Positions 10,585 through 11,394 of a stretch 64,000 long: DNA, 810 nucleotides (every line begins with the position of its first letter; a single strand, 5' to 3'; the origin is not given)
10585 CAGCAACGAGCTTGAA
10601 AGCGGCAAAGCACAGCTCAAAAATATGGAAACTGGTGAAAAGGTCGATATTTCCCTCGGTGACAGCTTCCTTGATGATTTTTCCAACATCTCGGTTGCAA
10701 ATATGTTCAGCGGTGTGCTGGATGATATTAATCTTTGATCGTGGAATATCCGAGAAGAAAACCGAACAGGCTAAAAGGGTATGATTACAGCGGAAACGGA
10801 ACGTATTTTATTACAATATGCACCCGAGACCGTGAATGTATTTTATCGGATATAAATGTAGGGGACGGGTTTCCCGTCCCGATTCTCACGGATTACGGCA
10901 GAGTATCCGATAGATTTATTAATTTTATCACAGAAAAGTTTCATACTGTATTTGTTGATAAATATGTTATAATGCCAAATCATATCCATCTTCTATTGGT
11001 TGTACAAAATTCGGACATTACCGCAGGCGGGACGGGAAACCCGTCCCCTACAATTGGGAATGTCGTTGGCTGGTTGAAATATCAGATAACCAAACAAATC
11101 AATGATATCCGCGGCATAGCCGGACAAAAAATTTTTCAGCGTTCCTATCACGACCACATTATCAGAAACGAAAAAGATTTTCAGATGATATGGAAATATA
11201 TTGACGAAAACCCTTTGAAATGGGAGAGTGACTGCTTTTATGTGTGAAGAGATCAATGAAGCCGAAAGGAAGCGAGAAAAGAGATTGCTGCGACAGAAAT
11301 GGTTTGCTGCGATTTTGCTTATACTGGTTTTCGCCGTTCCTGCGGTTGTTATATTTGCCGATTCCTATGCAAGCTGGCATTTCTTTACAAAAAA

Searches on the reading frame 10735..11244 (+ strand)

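Call 89: search_protein_families(library=pfam, proteins=[window:10735-11244:+], max_evalue=0.1)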
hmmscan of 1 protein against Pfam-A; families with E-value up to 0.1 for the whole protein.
window:10735-11244:+ (170 aa): 1 family
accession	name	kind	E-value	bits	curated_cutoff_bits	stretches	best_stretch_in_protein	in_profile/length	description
PF01797.21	Y1_Tnp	-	0.00022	21.7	23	1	65-159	35-121/121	Transposase IS200 like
